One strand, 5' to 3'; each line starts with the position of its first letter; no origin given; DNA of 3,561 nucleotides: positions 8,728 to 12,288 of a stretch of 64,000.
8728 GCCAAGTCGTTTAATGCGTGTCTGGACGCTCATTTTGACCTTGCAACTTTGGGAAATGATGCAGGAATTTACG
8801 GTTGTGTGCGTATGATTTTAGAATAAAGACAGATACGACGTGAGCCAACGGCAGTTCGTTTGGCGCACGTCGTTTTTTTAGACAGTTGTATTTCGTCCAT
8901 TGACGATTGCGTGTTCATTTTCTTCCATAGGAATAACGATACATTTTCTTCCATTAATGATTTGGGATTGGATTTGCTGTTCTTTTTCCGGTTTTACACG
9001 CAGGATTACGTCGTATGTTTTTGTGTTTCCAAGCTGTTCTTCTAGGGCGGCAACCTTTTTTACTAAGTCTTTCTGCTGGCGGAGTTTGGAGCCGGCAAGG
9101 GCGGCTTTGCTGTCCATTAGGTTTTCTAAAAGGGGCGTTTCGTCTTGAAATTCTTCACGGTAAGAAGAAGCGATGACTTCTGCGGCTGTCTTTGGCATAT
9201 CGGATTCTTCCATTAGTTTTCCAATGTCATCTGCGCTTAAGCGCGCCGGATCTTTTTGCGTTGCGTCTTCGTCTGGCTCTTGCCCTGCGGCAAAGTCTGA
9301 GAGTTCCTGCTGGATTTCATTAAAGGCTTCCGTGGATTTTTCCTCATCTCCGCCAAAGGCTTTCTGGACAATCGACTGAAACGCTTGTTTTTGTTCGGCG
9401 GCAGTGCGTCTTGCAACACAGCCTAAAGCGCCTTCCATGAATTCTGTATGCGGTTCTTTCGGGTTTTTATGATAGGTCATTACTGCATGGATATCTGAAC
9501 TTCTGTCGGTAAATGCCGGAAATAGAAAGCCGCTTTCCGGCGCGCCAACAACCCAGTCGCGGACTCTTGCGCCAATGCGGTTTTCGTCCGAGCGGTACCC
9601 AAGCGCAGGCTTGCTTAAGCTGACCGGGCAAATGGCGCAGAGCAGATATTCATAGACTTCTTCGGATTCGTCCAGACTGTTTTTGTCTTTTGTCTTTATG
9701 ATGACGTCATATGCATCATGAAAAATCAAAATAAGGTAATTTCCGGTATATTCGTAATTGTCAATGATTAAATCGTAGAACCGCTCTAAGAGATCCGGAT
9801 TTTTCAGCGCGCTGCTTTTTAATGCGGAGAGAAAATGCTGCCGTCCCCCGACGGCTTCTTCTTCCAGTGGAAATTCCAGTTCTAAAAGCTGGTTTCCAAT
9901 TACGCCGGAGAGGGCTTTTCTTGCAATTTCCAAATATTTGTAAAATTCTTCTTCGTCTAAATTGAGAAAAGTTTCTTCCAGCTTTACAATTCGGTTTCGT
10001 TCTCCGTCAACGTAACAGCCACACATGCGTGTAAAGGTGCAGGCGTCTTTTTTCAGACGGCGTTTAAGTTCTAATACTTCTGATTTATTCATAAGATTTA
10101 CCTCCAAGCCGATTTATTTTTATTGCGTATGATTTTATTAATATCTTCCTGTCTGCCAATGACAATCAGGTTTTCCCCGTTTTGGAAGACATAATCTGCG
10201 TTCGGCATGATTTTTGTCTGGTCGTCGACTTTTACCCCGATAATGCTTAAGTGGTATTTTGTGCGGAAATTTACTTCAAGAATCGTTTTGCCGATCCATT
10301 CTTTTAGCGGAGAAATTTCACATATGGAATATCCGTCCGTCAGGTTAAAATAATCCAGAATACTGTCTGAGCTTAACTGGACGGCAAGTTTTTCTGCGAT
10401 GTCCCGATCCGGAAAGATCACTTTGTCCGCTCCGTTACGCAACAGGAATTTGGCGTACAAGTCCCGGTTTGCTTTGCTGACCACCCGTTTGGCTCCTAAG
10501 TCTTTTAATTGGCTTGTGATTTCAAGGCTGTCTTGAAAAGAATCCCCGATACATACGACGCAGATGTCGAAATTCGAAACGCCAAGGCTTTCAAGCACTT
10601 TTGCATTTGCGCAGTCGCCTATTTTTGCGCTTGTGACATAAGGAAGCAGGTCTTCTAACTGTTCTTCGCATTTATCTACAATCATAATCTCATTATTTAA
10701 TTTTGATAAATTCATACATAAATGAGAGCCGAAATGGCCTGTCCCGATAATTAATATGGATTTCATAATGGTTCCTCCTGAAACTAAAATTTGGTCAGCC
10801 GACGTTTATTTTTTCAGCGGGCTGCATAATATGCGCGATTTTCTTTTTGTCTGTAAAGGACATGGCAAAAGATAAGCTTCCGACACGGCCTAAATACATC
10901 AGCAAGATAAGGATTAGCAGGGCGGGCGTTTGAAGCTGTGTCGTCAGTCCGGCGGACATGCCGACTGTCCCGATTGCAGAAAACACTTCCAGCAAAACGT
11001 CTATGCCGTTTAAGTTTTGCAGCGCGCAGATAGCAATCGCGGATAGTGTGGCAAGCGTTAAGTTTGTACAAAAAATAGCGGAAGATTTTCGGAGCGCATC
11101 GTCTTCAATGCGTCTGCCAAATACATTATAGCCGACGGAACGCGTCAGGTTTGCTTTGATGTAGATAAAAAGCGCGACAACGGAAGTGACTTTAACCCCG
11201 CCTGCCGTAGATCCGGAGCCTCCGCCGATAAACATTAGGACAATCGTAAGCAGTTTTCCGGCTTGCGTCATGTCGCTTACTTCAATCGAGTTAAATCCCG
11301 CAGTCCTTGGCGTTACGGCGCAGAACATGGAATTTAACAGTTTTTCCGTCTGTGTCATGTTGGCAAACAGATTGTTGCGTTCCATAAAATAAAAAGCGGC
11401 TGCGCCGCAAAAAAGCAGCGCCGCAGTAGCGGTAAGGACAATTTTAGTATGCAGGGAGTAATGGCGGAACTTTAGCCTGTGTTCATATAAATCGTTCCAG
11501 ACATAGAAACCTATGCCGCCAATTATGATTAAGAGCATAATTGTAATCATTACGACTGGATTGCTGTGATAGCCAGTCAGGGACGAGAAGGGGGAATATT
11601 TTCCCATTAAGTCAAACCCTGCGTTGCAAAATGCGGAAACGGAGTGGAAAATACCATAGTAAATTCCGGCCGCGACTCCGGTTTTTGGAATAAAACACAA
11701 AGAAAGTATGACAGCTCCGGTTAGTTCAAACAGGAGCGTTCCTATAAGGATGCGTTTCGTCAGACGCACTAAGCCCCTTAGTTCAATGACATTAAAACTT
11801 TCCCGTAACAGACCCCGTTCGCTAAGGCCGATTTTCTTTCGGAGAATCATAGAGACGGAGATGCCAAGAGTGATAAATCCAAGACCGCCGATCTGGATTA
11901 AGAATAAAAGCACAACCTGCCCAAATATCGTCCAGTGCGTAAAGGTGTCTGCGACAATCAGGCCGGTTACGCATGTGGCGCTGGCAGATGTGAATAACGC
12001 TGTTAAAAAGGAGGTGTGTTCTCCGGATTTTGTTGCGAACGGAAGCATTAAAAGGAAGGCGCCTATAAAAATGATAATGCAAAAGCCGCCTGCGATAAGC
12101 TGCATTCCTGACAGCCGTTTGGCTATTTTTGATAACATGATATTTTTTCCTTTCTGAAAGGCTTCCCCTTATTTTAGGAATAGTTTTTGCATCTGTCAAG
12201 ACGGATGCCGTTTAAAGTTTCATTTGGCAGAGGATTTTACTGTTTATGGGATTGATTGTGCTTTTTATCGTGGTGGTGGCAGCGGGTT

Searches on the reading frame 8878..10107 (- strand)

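Call 3: search_protein_families(library=pfam, proteins=[window:8878-10107:-], max_evalue=0.1)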
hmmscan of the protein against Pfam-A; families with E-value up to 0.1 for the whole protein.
window:8878-10107:- (409 aa): 1 family
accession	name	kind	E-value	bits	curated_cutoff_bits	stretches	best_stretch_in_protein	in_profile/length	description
PF14199.11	DUF4317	-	4.5e-131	437.9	27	1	6-404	1-369/370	Domain of unknown function (DUF4317)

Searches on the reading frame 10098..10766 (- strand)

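Call 3: search_protein_families(library=pfam, proteins=[window:10098-10766:-], max_evalue=0.1)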
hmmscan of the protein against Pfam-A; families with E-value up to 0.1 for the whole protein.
window:10098-10766:- (222 aa): 9 families
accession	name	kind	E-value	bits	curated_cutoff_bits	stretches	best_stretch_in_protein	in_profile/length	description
PF02254.24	TrkA_N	-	2.9e-23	82.9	23.8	1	4-119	1-116/116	TrkA-N domain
PF02080.26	TrkA_C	-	1.5e-11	44.5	27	1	153-214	8-68/71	TrkA-C domain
PF03807.23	F420_oxidored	-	0.00075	20.5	21.6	1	4-100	2-93/94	NADP oxidoreductase coenzyme F420-dependent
PF06241.17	Castor_Poll_mid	-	0.001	19.5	26.7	1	166-211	47-95/104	Castor and Pollux, part of voltage-gated ion channel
PF01488.26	Shikimate_DH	-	0.0027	18.2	24.3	1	2-74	13-84/138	Shikimate / quinate 5-dehydrogenase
PF03435.24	Sacchrp_dh_NADP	-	0.0077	17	25.1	1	4-77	1-80/129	Saccharopine dehydrogenase NADP binding domain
PF03446.21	NAD_binding_2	-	0.019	15.4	21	1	4-75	2-65/161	NAD binding domain of 6-phosphogluconate dehydrogenase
PF03721.20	UDPG_MGDP_dh_N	-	0.019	14.9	27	1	3-40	2-39/187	UDP-glucose/GDP-mannose dehydrogenase family, NAD binding domain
PF22177.2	PBP1_XylR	-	0.09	13.5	27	0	19-80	25-84/98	XylR N-terminal domain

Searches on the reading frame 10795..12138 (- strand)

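Call 3: search_protein_families(library=pfam, proteins=[window:10795-12138:-], max_evalue=0.1)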
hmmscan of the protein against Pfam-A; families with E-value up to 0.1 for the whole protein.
window:10795-12138:- (447 aa): 2 families
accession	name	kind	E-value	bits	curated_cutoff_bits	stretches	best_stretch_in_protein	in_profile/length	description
PF02386.22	TrkH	-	2.9e-56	191.4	27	1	23-429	47-491/502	Cation transport protein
PF02060.20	ISK_Channel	-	0.062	13.5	22.1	0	76-106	44-74/126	Slow voltage-gated potassium channel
